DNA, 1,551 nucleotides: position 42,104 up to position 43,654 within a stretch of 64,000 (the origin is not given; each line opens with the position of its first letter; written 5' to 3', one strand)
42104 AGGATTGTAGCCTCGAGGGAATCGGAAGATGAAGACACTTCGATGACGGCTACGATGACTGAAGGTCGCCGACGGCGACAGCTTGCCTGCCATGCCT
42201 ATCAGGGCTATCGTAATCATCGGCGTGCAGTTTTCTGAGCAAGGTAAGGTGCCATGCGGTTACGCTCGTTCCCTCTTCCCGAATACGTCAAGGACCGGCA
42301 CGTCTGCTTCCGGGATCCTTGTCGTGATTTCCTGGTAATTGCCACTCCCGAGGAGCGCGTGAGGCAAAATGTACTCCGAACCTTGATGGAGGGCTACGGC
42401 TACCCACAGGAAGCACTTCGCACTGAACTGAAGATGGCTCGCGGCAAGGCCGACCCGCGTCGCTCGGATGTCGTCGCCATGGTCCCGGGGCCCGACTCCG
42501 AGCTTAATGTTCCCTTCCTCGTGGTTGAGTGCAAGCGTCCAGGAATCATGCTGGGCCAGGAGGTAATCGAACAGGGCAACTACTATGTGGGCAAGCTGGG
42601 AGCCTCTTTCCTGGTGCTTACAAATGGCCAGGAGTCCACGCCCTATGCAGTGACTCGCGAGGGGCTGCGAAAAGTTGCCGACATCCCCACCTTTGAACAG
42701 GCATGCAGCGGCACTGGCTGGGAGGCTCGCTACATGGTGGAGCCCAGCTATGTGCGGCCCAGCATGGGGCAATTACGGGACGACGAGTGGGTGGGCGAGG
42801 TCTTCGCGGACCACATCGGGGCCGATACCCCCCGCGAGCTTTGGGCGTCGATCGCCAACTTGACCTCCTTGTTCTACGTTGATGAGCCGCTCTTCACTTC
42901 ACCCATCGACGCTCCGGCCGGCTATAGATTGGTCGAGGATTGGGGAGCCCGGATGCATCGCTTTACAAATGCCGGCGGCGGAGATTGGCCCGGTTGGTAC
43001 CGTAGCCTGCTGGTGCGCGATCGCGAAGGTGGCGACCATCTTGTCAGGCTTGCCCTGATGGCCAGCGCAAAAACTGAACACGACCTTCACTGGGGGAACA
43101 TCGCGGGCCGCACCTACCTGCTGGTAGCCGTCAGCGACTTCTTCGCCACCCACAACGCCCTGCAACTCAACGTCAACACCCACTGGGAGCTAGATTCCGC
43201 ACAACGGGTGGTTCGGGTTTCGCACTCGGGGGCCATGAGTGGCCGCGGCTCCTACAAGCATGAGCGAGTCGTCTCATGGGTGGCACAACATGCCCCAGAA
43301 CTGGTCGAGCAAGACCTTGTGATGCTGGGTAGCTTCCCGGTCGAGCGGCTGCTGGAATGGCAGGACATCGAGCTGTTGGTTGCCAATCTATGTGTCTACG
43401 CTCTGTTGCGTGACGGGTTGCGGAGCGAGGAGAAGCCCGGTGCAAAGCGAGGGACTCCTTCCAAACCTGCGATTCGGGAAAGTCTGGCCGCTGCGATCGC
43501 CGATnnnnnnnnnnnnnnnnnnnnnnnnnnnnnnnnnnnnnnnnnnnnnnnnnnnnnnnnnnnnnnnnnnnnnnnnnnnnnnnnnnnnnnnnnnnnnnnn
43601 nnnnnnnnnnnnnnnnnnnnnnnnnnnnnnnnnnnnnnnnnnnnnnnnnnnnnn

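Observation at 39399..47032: HSDR_N nuclease-ankyrin fusion embedded among membrane/lipoprotein genes: a possible uncharacterised membrane-associated module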

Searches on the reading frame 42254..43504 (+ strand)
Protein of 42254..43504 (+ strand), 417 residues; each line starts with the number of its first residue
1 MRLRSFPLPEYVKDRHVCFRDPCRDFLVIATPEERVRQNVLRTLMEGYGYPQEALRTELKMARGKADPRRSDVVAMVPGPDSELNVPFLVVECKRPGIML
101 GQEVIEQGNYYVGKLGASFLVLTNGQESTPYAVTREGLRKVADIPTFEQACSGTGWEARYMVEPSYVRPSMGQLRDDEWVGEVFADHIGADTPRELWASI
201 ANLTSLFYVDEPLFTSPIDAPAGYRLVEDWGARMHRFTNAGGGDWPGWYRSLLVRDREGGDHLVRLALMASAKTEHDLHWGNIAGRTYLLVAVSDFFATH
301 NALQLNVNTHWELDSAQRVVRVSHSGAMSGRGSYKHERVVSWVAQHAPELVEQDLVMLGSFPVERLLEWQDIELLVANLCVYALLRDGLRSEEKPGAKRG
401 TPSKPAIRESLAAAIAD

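Call 11: find_homologous_proteins(query=window:42254-43504:+, max_evalue=0.001)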
Query seq(417 aa) (417 aa): 35 proteins with E <= 0.001 among 7695 candidates.
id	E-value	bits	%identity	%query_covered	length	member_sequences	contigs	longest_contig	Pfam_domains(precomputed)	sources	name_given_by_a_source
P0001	5.1e-113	396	49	92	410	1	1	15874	PF13588.13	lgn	-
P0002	1.4e-97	345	45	94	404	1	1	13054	PF13588.13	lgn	-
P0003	6.8e-48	182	33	93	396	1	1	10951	PF13588.13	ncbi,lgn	-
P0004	4.6e-46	176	31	94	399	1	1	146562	PF13588.13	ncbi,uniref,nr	ncbi:type I restriction enzyme HsdR N-terminal domain-containing protein [Bacillus sp. HNG]|uniref:t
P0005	4.8e-46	176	31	94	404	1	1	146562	PF13588.13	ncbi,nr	ncbi:hypothetical protein DZB84_18390 [Bacillus sp. HNG]|nr:hypothetical protein DZB84_18390 [Bacill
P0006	1.5e-34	138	33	92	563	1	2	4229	PF13588.13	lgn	-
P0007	2.6e-19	87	28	90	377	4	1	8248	PF13588.13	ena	-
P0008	1.6e-17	82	29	89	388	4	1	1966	PF04313.21,PF13588.13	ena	-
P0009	2.4e-17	81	29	89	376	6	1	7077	PF13588.13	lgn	-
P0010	3.6e-16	77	29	89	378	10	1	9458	PF13588.13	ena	-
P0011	4.4e-16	77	28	89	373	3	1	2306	PF13588.13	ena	-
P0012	8.4e-16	76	27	93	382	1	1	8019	PF13588.13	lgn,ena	-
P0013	1.9e-14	71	27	89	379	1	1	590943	PF13588.13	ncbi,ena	-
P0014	2.6e-14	71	29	89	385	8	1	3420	PF04313.21,PF13588.13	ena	-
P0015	2.9e-14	71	28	88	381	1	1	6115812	PF13588.13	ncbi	-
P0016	3.0e-14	71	28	89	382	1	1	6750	PF04313.21,PF13588.13,PF27477.1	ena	-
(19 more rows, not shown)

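Call 12: find_encoding_contigs(protein=P0001, flank=10000, max_places=3)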
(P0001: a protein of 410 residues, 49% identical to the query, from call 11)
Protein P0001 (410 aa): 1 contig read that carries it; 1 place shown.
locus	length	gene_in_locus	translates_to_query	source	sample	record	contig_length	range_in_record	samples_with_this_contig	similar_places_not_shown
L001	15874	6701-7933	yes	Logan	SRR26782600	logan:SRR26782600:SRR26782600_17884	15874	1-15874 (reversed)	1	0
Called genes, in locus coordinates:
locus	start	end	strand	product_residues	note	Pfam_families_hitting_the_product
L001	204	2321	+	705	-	-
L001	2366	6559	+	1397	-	-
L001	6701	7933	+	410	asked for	PF13588:HSDR_N_2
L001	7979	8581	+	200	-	-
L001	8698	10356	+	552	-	PF12469:Cmr2_N, PF18182:mCpol (weak), PF22335:Cas10-Cmr2_palm2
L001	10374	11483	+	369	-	PF09700:Cas_Cmr3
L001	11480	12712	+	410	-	PF03787:RAMPs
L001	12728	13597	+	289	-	PF03787:RAMPs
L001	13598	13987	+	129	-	PF09701:Cas_Cmr5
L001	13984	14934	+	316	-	PF03787:RAMPs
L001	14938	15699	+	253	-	PF19308:CRISPR_Cas6_N (faint), PF10040:CRISPR_Cas6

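Call 13: find_encoding_contigs(protein=P0002, flank=10000, max_places=3)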
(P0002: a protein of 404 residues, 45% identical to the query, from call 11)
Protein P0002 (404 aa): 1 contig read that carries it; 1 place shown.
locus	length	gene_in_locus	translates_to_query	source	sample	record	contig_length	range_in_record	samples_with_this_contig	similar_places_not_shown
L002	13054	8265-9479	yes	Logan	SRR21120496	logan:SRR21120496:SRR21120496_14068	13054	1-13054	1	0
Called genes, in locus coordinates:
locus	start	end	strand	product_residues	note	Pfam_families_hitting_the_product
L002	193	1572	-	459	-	PF00246:Peptidase_M14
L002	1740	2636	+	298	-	PF13370:Fer4_13, PF00753:Lactamase_B (faint)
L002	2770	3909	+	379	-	PF02771:Acyl-CoA_dh_N, PF02770:Acyl-CoA_dh_M, PF00441:Acyl-CoA_dh_1, PF08028:Acyl-CoA_dh_2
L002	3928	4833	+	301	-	PF12974:Phosphonate-bd, PF09084:NMT1 (weak)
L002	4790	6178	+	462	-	PF11583:AurF (faint)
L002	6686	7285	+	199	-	-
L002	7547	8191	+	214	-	-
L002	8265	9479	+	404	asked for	PF13588:HSDR_N_2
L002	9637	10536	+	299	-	-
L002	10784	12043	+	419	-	-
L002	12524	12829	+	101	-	-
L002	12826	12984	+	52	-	-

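Call 14: find_encoding_contigs(protein=P0004, flank=10000, max_places=3)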
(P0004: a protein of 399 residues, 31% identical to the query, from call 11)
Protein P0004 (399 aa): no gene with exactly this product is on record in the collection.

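Call 17: find_related_loci(query=A1, collection=genome_contigs, flank=10000)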
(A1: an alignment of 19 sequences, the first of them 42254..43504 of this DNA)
Query A1 (417 aa) in genome_contigs; peptide patterns used: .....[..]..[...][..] (x = any residue, [..] = any of these).
600 stretches matched a pattern (row limit reached: there are more); 464 encode a relative of the query (tblastn E <= 1e-3); the best 80 are kept; 79 distinct loci.
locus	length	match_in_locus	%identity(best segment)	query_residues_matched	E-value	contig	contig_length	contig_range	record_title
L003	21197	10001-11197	31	1-394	7e-53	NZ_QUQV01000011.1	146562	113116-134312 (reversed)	Bacillus sp. HNG NODE_11_length_146562_cov_92.290866, whole genome shotgun sequence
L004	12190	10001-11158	31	1-387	3e-48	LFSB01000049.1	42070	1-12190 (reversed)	MAG: Clostridiales bacterium DTU089 scaffold719, whole genome shotgun sequence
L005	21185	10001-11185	30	1-390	3e-47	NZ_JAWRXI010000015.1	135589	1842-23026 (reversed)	Brevibacillus sp. SIMBA_040 NODE_15_length_135589_cov_83.000325, whole genome shotgun sequence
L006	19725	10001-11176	30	3-394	7e-42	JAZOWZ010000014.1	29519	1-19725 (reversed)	MAG: Faecalimonas sp. isolate T1900045516_YK20190210.MAGScoT_cleanbin_000053 SGB_7615_k141_1107595, whole genome shotgun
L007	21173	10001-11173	29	8-398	5e-40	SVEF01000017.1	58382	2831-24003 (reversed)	MAG: Lachnospiraceae bacterium isolate SIG299 NODE_3096_length_58382_cov_4.320402, whole genome shotgun sequence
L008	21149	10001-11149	29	8-390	2e-39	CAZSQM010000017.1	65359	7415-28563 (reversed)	MAG TPA_asm: uncultured Lachnospiraceae bacterium isolate binchicken_co370_236 genome assembly, contig: NODE_599_length_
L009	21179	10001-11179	29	1-390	1e-38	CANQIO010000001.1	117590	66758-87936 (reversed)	MAG: uncultured Oscillospiraceae bacterium isolate Lapin-028__bin59 genome assembly, contig: Lapin-028__NODE_102_length_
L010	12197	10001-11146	29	6-390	1e-38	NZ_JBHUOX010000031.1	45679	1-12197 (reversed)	Pontibacter toksunensis strain KCTC 23984 spades_K_17_127_31, whole genome shotgun sequence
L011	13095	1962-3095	28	9-391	3e-38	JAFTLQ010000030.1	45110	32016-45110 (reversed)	MAG: Clostridia bacterium isolate RGIG3931 Roe_deer_Cecum-3__c2082, whole genome shotgun sequence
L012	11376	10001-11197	29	3-400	4e-38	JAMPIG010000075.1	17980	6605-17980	MAG: Roseburia sp. isolate NALB_7963_7 Scaffold_#75__SCF_075___17980_bp, whole genome shotgun sequence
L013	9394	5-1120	29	18-394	5e-37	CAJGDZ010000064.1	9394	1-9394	MAG: uncultured Clostridia bacterium isolate MAG52 genome assembly, contig: k141_6556088_length_9394_cov_11.0000, whole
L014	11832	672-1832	27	1-391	2e-35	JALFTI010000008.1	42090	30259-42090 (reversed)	MAG: Pygmaiobacter massiliensis isolate SUG993 k141_9237367, whole genome shotgun sequence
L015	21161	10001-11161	28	1-391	3e-35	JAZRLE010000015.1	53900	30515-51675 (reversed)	MAG: Faecousia sp. isolate T1900045442_YK20190133.MAGScoT_cleanbin_000014 SGB_7122_k141_2706525, whole genome shotgun se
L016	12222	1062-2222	28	1-391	4e-35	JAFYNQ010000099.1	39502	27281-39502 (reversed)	MAG: Oscillospiraceae bacterium isolate RGIG7255 Water_buffalos_Cecum-4__c589518, whole genome shotgun sequence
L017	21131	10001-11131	28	9-390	1e-34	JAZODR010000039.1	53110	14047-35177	MAG: Eubacteriales bacterium isolate T1900044751_TS20190417.MAGScoT_cleanbin_000034 SGB_2217_k141_4265922, whole genome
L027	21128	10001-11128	26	11-394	9e-32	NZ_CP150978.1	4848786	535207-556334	Heyndrickxia sp. MSNUG chromosome, complete genome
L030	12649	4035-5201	26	3-392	4e-30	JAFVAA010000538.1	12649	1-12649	MAG: Lachnospiraceae bacterium isolate RGIG4981 Roe_deer_Rumen-5__c312552, whole genome shotgun sequence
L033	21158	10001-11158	27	20-414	3e-24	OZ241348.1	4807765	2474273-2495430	MAG: Candidatus Azotimanducaceae bacterium isolate a9db2f7b-e227-4142-b8f7-1613535697ad genome assembly, chromosome: 1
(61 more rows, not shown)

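Call 26: search_protein_families(library=pfam, alignment_id=A2, max_evalue=0.00001)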
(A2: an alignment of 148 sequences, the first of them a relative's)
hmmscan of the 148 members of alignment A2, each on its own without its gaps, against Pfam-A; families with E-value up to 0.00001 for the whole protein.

A. member 1, L009:11152-13671:- (839 aa): 0 families

B. families by the number of members that match (of 148 scanned): 132 families (the first 25 are shown)
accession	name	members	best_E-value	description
PF07728.20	AAA_5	4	9.2e-15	AAA domain (dynein-related subfamily)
PF01381.28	HTH_3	3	1.6e-16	Helix-turn-helix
PF12844.13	HTH_19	3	4.7e-13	Helix-turn-helix domain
PF13560.12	HTH_31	3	5e-13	Helix-turn-helix domain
PF13191.12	AAA_16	3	8.3e-11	AAA ATPase domain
PF13401.12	AAA_22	3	5e-09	AAA domain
PF04250.19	DUF429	2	5.7e-44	Protein of unknown function (DUF429)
PF09966.14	DUF2200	2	4.1e-42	Uncharacterized protein conserved in bacteria (DUF2200)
PF00004.35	AAA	2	4.2e-34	ATPase family associated with various cellular activities (AAA)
PF13173.12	AAA_14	2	2.1e-33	AAA domain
PF13635.12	DUF4143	2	4.5e-32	Domain of unknown function (DUF4143)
PF00239.26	Resolvase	2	1.1e-25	Resolvase, N terminal domain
PF13086.12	AAA_11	2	1e-19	AAA domain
PF13847.12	Methyltransf_31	2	5.6e-19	Methyltransferase domain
PF08241.18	Methyltransf_11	2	2.5e-18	Methyltransferase domain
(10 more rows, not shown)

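Call 27: search_protein_families(library=padloc, alignment_id=A2, max_evalue=0.00001)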
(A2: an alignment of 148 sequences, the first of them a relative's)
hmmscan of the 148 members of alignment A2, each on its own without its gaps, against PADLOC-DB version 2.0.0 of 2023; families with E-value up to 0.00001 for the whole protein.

A. member 1, L009:11152-13671:- (839 aa): 0 families

B. families by the number of members that match (of 148 scanned): 138 families (the first 25 are shown)
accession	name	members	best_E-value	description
PDLC04140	mad8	4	9.6e-15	mads_8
PDLC03920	MkoA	3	2.2e-34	-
PDLC03921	MkoA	3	5.6e-21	-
PDLC02926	HTH_VI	3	3.7e-17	-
PDLC04775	PDC-M69A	3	5.9e-13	-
PDLC03954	RmrA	3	2.5e-10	-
PDLC04142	capH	3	2.6e-10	capH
PDLC03951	RmrA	3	7.4e-10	-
PDLC04786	PDC-S01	2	3e-175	-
PDLC04787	PDC-S01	2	1.4e-120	-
PDLC04792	PDC-S01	2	5.5e-116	-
PDLC04788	PDC-S01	2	8.6e-107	-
PDLC04789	PDC-S01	2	2e-34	-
PDLC02196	IetA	2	3.2e-27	-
PDLC04232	IetA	2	2.4e-24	-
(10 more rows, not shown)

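Call 28: search_protein_representatives(alignment_id=A1)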
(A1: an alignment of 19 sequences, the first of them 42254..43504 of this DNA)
Query: 19 sequences, 401 profile positions. Proteins with E-value up to 0.001 (for the whole library): 5788; up to 1e-10: 2880; up to 1e-30: 440. The best 150 are listed.
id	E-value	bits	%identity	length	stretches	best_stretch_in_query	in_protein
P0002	2.1e-140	484.7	-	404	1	5-400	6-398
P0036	5.9e-134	463.4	-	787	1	3-400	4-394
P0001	3.0e-133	461.1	-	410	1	11-400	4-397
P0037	3.8e-128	444.3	-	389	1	3-400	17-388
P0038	9.9e-121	419.9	-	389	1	3-400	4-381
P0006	1.6e-120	419.2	-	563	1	8-399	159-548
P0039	4.8e-116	404.5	-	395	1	1-399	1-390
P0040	2.5e-106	372.5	-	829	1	11-399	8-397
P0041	1.1e-101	357.1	-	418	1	13-400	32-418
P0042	8.5e-100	350.9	-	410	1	4-400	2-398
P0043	1.2e-99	350.5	-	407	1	5-400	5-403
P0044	1.8e-97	343.3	-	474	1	11-397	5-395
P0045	3.7e-97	342.3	-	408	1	13-398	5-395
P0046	5.4e-97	341.7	-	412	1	18-397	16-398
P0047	1.4e-96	340.4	-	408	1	13-398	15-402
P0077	7.1e-82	291.9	-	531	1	11-399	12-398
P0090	1.3e-79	284.5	-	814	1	5-397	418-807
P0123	6.4e-74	265.7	-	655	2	86-398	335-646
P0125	7.3e-73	262.3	-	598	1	12-399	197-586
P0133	2.6e-71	257.1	-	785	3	18-400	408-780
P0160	2.3e-67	244.1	-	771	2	83-398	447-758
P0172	7.3e-66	239.2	-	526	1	13-400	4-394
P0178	1.3e-65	238.4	-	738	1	13-400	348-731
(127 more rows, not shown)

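Call 30: search_protein_families(library=pfam, proteins=[P0036, P0040, P0077, P0172, P0090, P0133, P0178, P0160, P0123, P0125], max_evalue=0.001)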
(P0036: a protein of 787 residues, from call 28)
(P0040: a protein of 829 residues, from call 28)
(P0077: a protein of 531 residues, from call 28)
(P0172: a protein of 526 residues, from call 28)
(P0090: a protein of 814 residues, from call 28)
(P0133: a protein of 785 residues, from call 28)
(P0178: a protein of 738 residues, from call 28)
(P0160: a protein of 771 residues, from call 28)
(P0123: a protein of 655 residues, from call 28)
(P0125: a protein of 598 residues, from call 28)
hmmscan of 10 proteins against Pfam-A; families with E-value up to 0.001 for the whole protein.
P0036 (787 aa): 7 families
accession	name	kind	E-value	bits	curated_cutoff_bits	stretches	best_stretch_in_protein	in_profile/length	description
PF12796.13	Ank_2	-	6.4e-56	187.3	27.3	5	536-622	6-89/90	Ankyrin repeats (3 copies)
PF00023.36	Ank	-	6.2e-46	152.2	21.1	3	593-622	2-31/33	Ankyrin repeat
PF13857.12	Ank_5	-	3.7e-41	139.1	27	5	579-626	1-49/56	Ankyrin repeats (many copies)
PF13637.12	Ank_4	-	5.2e-37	125.5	22.7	4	564-613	1-50/50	Ankyrin repeats (many copies)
PF13606.12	Ank_3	-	1.8e-33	110.7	22.3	1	592-620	1-29/30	Ankyrin repeat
PF13588.12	HSDR_N_2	-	2.4e-19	69.9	25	1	32-145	1-110/110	Type I restriction enzyme R protein N terminus (HSDR_N)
PF24521.3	Ank_KRIT1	-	3.6e-10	40.2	80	1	554-622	39-115/149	KRIT1 ankyrin-repeats domain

P0040 (829 aa): 8 families
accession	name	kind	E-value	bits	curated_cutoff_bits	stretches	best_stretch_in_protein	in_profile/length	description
PF12796.13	Ank_2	-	6.8e-69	228.9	27.3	6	437-526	1-87/90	Ankyrin repeats (3 copies)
PF00023.36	Ank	-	3.7e-60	196.9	21.1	5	433-464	2-33/33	Ankyrin repeat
PF13637.12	Ank_4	-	3.7e-48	160.9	22.7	4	438-486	2-50/50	Ankyrin repeats (many copies)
PF13857.12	Ank_5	-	3.7e-42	142.3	27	7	721-767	7-53/56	Ankyrin repeats (many copies)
PF13606.12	Ank_3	-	1.3e-41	135.6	22.3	0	730-758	2-30/30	Ankyrin repeat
PF13588.12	HSDR_N_2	-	5.4e-23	81.6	25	1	32-137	1-96/110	Type I restriction enzyme R protein N terminus (HSDR_N)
PF24521.3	Ank_KRIT1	-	2.4e-08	34.3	80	0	432-508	49-127/149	KRIT1 ankyrin-repeats domain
PF23745.1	ANK_LRRK2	-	8.9e-07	29.3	27.5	0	737-820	38-117/130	LRRK2 ANK repeat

P0077 (531 aa): 1 family
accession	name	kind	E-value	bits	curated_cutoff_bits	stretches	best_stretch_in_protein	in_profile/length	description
PF13588.12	HSDR_N_2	-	1.4e-19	70.7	25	1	36-147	1-107/110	Type I restriction enzyme R protein N terminus (HSDR_N)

P0172 (526 aa): 1 family
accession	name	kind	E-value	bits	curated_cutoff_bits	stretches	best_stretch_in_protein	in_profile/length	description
PF13588.12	HSDR_N_2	-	7.4e-21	74.7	25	1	26-144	1-110/110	Type I restriction enzyme R protein N terminus (HSDR_N)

P0090 (814 aa): 3 families
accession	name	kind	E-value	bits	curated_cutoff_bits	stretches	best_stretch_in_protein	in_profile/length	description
PF08238.18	Sel1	-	1.2e-104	339.5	30.7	9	123-158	1-36/36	Sel1 repeat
PF13588.12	HSDR_N_2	-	1.7e-23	83.3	25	1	445-560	1-110/110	Type I restriction enzyme R protein N terminus (HSDR_N)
PF23310.1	TPR_27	-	0.00015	21.9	27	0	215-241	45-71/110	Plant tetratrico peptide repeats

P0133 (785 aa): 2 families
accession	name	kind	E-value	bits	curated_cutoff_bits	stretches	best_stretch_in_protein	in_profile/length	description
PF13588.12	HSDR_N_2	-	1.1e-26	93.5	25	1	426-536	2-110/110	Type I restriction enzyme R protein N terminus (HSDR_N)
PF04313.20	HSDR_N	-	9.6e-05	22.8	25.1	1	390-517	65-187/198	Type I restriction enzyme R protein N terminus (HSDR_N)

P0178 (738 aa): 8 families
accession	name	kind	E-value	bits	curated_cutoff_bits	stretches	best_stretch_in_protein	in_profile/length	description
PF13588.12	HSDR_N_2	-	1.3e-18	67.5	25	1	370-484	1-110/110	Type I restriction enzyme R protein N terminus (HSDR_N)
PF07719.23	TPR_2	-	1.6e-08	34.4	27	1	204-237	1-34/34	Tetratricopeptide repeat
PF00515.34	TPR_1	-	5.2e-07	29.7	27.8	1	210-237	7-34/34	Tetratricopeptide repeat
PF14559.12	TPR_19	-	7.7e-07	29.8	25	1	215-276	2-62/68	Tetratricopeptide repeat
PF13431.12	TPR_17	-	1.4e-05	25.4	24.4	0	200-224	9-33/34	Tetratricopeptide repeat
PF13428.12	TPR_14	-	0.00015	22.6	23.5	0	206-238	3-35/44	Tetratricopeptide repeat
PF13424.12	TPR_12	-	0.00015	22.3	30.1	0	200-231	41-72/77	Tetratricopeptide repeat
PF13371.12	TPR_9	-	0.00077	19.9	35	0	210-264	1-55/73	Tetratricopeptide repeat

P0160 (771 aa): 1 family
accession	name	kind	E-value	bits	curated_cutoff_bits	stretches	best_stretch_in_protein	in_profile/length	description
PF13588.12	HSDR_N_2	-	1.3e-17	64.3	25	2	450-492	49-91/110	Type I restriction enzyme R protein N terminus (HSDR_N)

P0123 (655 aa): 1 family
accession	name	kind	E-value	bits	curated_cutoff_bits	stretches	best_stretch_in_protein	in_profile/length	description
PF13588.12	HSDR_N_2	-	2e-21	76.6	25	2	337-397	48-110/110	Type I restriction enzyme R protein N terminus (HSDR_N)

P0125 (598 aa): 3 families
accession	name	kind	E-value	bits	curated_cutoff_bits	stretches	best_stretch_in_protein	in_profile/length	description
PF08238.18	Sel1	-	1.5e-45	152.5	30.7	4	145-180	1-36/36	Sel1 repeat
PF13588.12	HSDR_N_2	-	2.6e-21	76.2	25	1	220-328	1-110/110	Type I restriction enzyme R protein N terminus (HSDR_N)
PF04313.20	HSDR_N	-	1.6e-07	31.9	25.1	1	252-318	120-194/198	Type I restriction enzyme R protein N terminus (HSDR_N)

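Call 31: find_encoding_contigs(protein=P0036, flank=10000, max_places=6)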
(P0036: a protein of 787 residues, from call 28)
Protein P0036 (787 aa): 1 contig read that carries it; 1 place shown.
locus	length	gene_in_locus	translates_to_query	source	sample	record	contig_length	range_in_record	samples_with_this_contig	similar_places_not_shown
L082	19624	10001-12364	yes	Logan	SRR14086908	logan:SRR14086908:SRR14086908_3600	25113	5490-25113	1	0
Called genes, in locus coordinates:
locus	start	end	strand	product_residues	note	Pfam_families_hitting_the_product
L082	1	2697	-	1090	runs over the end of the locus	PF00580:UvrD-helicase, PF13245:AAA_19, PF13361:UvrD_C, PF13538:UvrD_C_2 (weak), PF12705:PDDEXK_1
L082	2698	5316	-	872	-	PF12705:PDDEXK_1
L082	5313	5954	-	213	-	-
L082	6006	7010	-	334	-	PF13280:WYL (weak), PF25583:WCX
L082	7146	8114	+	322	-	-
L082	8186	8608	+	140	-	-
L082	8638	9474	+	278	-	-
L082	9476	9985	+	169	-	-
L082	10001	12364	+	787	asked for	PF13588:HSDR_N_2, PF12796:Ank_2, PF13637:Ank_4 (weak), PF12796:Ank_2, PF13637:Ank_4, PF13857:Ank_5, PF00023:Ank, PF12796:Ank_2, +4 more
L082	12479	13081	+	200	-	-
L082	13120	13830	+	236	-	PF21810:DUF6880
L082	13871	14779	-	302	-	-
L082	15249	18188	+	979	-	PF00270:DEAD, PF04851:ResIII, PF18766:SWI2_SNF2, PF00176:SNF2-rel_dom (faint), PF00271:Helicase_C (weak)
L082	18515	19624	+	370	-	?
